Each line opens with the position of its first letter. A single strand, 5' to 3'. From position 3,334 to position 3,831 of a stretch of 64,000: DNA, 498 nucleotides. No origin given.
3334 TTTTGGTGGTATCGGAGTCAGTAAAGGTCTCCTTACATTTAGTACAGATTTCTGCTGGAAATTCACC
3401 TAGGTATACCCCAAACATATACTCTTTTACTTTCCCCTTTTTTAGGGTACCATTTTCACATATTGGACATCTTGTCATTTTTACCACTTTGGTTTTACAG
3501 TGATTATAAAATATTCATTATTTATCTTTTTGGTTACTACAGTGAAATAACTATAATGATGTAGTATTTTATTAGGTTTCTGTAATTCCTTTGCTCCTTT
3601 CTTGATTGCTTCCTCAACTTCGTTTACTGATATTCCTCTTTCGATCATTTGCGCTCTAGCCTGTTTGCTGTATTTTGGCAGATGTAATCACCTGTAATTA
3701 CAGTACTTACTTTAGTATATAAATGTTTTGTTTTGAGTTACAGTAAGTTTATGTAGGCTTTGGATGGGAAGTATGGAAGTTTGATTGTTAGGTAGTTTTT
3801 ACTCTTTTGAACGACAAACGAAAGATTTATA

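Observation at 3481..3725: Duplicated DUF4258 toxin module whose initiator codon is CTG where the intact paralog has GTG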

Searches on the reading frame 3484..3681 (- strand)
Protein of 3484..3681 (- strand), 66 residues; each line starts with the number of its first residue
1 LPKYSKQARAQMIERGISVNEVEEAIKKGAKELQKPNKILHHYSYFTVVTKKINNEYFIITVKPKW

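Call 12: search_protein_families(library=pfam, proteins=[window:3484-3681:-, window:3484-3648:-], max_evalue=1)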
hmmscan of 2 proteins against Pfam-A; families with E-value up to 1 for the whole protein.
seq(66 aa): 2 families
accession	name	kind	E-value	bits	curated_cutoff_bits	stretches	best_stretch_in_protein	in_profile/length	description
PF14076.12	DUF4258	-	2.8e-07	31.2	25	1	4-62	1-69/71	Domain of unknown function (DUF4258)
PF22448.1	RepB_primase_C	-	0.16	12.3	26.1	1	11-35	13-37/54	RepB DNA-primase C-terminal helical domain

seq(55 aa): 2 families
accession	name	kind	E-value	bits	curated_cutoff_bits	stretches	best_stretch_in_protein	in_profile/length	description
PF14076.12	DUF4258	-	8.1e-05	23.3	25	1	1-51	9-69/71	Domain of unknown function (DUF4258)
PF22448.1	RepB_primase_C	-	0.27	11.6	26.1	1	1-24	14-37/54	RepB DNA-primase C-terminal helical domain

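Call 16: find_homologous_proteins(query=window:3484-3681:-, max_evalue=0.001)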
Query seq(66 aa) (66 aa): 83 proteins with E <= 0.001 among 83 candidates.
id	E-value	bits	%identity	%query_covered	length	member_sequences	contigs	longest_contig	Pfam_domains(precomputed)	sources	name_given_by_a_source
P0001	3.6e-28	114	100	83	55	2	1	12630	-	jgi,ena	-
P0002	7.9e-28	113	79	100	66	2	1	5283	PF14076.13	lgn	-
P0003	1.4e-27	112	79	100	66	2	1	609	PF14076.13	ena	-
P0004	2.2e-27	111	79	100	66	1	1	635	PF14076.13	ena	-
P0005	6.9e-27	110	79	100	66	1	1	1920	PF14076.13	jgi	-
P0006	2.3e-26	108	79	100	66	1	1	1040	PF14076.13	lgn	-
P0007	4.5e-26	107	79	100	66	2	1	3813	PF14076.13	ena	-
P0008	5.2e-26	107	77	100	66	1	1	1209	PF14076.13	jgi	-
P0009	8.6e-26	106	75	95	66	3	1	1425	PF14076.13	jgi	-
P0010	1.3e-25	106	80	98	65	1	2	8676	PF14076.13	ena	-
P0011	1.9e-25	105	78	98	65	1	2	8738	PF14076.13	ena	-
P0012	2.6e-25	105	77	98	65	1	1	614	PF14076.13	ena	-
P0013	3.6e-25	104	77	98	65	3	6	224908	PF14076.13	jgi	jgi:hypothetical protein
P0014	3.7e-25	104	76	100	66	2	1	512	PF14076.13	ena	-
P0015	5.0e-25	104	74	100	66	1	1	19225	PF14076.13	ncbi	-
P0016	5.3e-25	104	78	98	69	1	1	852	PF14076.13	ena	-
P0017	2.8e-24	102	74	100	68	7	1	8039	PF14076.13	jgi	-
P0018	3.2e-24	101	73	95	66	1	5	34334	PF14076.13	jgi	jgi:chemotaxis signal transduction protein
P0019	3.8e-24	101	73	100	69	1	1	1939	PF14076.13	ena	-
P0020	4.2e-24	101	78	95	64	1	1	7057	PF14076.13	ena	-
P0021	4.5e-24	101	73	100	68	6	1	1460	PF14076.13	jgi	-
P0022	5.1e-24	101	74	98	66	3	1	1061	PF14076.13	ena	-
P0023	5.7e-24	101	77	94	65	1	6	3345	PF14076.13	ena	-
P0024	6.8e-24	100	81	94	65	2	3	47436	PF14076.13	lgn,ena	-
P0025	1.1e-23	100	84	83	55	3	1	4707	-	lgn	-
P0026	1.4e-23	99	74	98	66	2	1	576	PF14076.13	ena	-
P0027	1.6e-23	99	74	98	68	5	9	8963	PF14076.13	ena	-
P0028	2.4e-23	99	84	83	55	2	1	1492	PF14076.13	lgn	-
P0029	2.9e-23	98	73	100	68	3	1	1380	PF14076.13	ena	-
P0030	4.1e-23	98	84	83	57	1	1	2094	-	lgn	-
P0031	4.7e-23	98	68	100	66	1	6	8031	PF14076.13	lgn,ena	-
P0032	5.0e-23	98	74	100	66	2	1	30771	PF14076.13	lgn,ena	-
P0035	1.8e-22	96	80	83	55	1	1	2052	-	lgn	-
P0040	4.0e-22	95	73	94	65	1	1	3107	PF14076.13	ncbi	-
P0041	4.1e-22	95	76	94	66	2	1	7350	PF14076.13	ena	-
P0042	6.0e-22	94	68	100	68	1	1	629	PF14076.13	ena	-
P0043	7.9e-22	94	68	100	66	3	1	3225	PF14076.13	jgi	-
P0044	1.1e-21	93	78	83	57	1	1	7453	-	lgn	-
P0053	5.0e-21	91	69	94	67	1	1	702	PF14076.13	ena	-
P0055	6.7e-21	91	66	97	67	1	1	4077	PF14076.13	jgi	-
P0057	1.4e-20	90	68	100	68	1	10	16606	PF14076.13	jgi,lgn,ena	-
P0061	2.3e-20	89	70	95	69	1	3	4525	PF14076.13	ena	-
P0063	8.4e-20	88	70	97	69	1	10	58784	PF14076.13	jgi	-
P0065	2.6e-19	86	68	98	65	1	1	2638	PF14076.13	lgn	-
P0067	3.2e-19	86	71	95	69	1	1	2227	PF14076.13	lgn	-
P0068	4.8e-19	85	71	83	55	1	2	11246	PF14076.13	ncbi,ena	-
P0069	5.4e-19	85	78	83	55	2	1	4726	PF14076.13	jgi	-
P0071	7.0e-19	85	68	98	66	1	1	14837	PF14076.13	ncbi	-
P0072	7.2e-19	85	68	95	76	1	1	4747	PF14076.13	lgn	-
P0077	2.9e-18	83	65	98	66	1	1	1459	PF14076.13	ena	-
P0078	3.0e-18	83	65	95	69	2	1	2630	PF14076.13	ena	-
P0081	3.8e-15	73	60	98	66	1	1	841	PF14076.13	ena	-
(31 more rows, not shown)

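Call 19: find_related_loci(query=A2, collection=metagenome_contigs, flank=1500)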
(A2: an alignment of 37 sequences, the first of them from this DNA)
Query A2 (66 aa) in metagenome_contigs; peptide patterns used: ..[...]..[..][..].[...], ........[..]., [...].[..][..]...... (x = any residue, [..] = any of these).
257 stretches matched a pattern; 137 encode a relative of the query (tblastn E <= 1e-3); the best 80 are kept; 80 distinct loci.
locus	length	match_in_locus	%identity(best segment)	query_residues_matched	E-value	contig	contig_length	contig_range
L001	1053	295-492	83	1-66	9e-36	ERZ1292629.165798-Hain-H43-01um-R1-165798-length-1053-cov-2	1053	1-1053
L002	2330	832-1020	81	4-66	2e-33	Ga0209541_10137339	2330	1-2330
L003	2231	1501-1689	81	4-66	1e-32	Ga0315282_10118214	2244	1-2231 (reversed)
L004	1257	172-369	77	1-66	2e-32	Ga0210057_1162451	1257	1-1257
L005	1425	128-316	75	4-66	2e-32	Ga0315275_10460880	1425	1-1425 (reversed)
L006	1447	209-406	74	1-66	4e-32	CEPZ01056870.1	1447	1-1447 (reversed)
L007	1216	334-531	77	1-66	7e-32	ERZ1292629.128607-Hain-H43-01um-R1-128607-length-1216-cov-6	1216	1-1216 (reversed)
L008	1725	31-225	78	1-65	2e-31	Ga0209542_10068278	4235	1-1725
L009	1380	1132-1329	76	1-66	3e-31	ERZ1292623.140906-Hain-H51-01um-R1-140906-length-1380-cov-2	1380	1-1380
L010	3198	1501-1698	73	1-66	4e-31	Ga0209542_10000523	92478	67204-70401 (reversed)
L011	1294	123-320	73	1-66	2e-31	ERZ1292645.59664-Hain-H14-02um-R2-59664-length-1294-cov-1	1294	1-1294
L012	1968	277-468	77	3-66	4e-31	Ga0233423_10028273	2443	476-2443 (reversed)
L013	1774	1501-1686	77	5-66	1e-30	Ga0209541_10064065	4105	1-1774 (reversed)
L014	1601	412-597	79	4-65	1e-30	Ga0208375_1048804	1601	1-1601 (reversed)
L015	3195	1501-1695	77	1-65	7e-31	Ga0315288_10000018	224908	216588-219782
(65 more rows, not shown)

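Call 20: find_related_loci(query=A2, collection=genome_contigs, flank=1500)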
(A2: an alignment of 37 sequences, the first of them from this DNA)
Query A2 (66 aa) in genome_contigs; peptide patterns used: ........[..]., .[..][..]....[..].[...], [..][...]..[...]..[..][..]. (x = any residue, [..] = any of these).
227 stretches matched a pattern; 48 encode a relative of the query (tblastn E <= 1e-3); 48 distinct loci.
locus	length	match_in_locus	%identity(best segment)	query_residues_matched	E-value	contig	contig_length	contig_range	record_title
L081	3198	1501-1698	77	1-66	3e-33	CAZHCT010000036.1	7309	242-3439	MAG TPA_asm: Candidatus Woesearchaeota archaeon isolate SRP269290_co3_784 genome assembly, contig: NODE_14408_length_730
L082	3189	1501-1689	76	4-66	2e-31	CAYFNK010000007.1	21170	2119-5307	MAG TPA_asm: Candidatus Woesearchaeota archaeon isolate ERP019367_co1_17 genome assembly, contig: NODE_2169_length_21170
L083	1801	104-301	76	1-66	4e-31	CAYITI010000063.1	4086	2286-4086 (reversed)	MAG TPA_asm: Candidatus Woesearchaeota archaeon isolate ERP119705_co6_993 genome assembly, contig: NODE_40694_length_408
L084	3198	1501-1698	73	1-66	3e-31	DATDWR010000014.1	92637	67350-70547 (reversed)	MAG TPA_asm: Candidatus Nanoarchaeia archaeon isolate SMAG_U8117 k141_1974148, whole genome shotgun sequence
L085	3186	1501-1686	81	4-65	6e-31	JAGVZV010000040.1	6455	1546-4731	Candidatus Woesearchaeota archaeon isolate RIFCSPLOWO2_01_FULL_33_9b rifcsplowo2_01_scaffold_81596, whole genome shotgun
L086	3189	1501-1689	76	4-66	2e-30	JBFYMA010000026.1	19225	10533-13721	MAG: Nanoarchaeota archaeon isolate PPR_0050 k121_5358800, whole genome shotgun sequence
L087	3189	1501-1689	78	4-66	2e-30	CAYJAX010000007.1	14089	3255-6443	MAG TPA_asm: Candidatus Woesearchaeota archaeon isolate ERP119705_co9_178 genome assembly, contig: NODE_5250_length_1408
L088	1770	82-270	75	4-66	2e-30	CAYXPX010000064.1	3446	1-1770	MAG TPA_asm: Candidatus Woesearchaeota archaeon isolate SRP269290_co2_81 genome assembly, contig: NODE_45356_length_3446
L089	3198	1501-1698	73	1-66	3e-30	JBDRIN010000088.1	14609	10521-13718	MAG: archaeon isolate MEGAHIT-group-1.588 k141_1361349, whole genome shotgun sequence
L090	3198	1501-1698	73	1-66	6e-29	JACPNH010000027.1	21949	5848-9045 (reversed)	MAG: Candidatus Woesearchaeota archaeon isolate NC_groundwater_570_Ag_S-0.1um_32_8 S35_SO-1_scaffold_242302, whole genom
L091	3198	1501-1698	73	1-66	5e-29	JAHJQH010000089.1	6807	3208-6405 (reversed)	MAG: Nanoarchaeota archaeon isolate OS_PC_MetaG.mb.102 OS_PC_MetaG.mb.102_k141_618647, whole genome shotgun sequence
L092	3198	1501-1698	71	1-66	5e-29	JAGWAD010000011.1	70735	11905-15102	Candidatus Woesearchaeota archaeon isolate RIFCSPLOWO2_01_FULL_28_39 rifcsplowo2_01_scaffold_1555, whole genome shotgun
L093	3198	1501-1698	70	1-66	2e-28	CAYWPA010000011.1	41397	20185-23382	MAG TPA_asm: uncultured Methanosarcinales archaeon isolate ERP125453_co1_72 genome assembly, contig: NODE_713_length_413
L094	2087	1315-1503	67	4-66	4e-26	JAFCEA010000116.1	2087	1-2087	Candidatus Woesearchaeota archaeon isolate Meg22_1012_Bin_199 Meg22_1012_Bin_199_scaffold_184077, whole genome shotgun s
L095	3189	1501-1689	73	3-65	6e-26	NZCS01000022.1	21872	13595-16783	MAG: archaeon isolate ARS1178 MHASMcontig_664620, whole genome shotgun sequence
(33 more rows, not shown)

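Call 24: find_encoding_contigs(protein=P0001, flank=3000, max_places=6)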
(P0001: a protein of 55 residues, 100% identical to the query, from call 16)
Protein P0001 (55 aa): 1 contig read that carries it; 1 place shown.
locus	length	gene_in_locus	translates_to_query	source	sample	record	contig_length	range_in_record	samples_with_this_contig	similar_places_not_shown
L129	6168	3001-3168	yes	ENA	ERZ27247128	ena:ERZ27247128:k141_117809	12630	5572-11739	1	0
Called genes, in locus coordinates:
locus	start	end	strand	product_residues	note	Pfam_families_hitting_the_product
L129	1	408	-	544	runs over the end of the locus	PF11614:FixG_C (faint), PF10633:NPCBM_assoc (faint)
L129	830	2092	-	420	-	PF03050:DDE_Tnp_IS66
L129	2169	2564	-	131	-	PF01850:PIN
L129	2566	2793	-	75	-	PF02697:VAPB_antitox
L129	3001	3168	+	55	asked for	-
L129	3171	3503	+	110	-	PF04014:MazE_antitoxin (weak)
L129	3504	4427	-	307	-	PF00696:AA_kinase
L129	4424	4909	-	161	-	PF05168:HEPN (faint)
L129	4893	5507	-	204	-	PF01909:NTP_transf_2 (weak)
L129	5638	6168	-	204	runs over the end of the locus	-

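Call 26: search_solved_structures(query=A2, max_evalue=10, show_alignments=2)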
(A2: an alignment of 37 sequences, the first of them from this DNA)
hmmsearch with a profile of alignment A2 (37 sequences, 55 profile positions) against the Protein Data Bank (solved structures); distinct sequences matched with E-value up to 10: 3.
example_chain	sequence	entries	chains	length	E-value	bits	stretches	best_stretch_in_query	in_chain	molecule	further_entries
7rdr_A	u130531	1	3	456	4.6e-05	26.6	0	11-23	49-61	Circular tendon repeat protein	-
2yub_A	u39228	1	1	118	0.61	13.4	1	4-23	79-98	LIM domain kinase 2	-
1lfp_A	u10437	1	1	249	1.4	12.2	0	9-23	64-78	Hypothetical protein AQ_1575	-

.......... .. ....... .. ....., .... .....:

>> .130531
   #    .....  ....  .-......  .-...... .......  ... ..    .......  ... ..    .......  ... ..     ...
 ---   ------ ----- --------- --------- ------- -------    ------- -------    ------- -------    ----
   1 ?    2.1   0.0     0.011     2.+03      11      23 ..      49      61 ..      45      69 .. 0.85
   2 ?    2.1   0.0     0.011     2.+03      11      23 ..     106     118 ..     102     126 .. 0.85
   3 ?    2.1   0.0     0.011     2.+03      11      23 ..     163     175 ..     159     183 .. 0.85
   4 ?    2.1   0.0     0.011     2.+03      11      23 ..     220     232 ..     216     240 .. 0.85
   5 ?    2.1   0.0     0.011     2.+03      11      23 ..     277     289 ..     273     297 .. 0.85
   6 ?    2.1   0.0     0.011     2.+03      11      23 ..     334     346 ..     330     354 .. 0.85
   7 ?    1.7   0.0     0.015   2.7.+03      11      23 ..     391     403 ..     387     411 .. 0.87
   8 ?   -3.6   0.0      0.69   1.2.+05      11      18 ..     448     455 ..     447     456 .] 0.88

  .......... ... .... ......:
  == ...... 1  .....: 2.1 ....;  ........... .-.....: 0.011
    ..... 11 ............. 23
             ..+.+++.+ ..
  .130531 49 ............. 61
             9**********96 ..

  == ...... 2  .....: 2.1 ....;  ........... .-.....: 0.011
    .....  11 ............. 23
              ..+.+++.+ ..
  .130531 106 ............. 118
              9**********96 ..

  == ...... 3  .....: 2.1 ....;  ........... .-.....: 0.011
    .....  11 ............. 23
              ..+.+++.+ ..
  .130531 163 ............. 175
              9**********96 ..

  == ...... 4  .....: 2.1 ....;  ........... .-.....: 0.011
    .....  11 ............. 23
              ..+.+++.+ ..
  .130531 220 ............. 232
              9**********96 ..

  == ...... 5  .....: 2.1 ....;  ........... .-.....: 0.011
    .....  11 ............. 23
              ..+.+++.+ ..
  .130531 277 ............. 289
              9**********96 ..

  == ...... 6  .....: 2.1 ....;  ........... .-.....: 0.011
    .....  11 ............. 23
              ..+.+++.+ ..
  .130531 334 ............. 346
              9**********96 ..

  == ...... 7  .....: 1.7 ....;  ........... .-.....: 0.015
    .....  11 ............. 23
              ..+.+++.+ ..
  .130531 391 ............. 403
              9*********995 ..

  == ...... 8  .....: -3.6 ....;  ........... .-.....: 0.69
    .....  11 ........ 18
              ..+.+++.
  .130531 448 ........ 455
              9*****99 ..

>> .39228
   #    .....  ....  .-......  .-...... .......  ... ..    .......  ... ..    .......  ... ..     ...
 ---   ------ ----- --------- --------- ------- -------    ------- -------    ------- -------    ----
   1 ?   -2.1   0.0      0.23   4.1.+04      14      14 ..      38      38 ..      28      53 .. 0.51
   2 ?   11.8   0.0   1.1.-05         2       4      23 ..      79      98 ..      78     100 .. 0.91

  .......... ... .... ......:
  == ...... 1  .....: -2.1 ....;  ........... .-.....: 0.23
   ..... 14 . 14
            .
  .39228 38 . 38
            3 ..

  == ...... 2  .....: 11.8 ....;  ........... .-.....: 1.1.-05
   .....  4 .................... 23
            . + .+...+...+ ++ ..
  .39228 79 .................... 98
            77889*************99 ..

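Call 44: predict_structure(alignment_id=A3)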
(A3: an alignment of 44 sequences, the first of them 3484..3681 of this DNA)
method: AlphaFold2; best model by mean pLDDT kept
length: 66 residues; sequences in the alignment: 44
mean_pLDDT: 83.6   pTM: 0.64
mean pLDDT of the five models: 83.6, 83.5, 77.4, 66.6, 61.7
residues with pLDDT >= 90: 0; 70-90: 63; 50-70: 3; < 50: 0
segments of 3 or more residues with pLDDT < 50: none
pLDDT, mean of each block of 10 residues (from residue 1): 78 87 86 86 87 80 80
secondary structure, 60 per line:
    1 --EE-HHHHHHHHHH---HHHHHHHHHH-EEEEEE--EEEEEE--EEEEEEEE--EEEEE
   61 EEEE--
elements in order: H6-15 H19-28 E30-35 E38-43 E46-53 E56-64
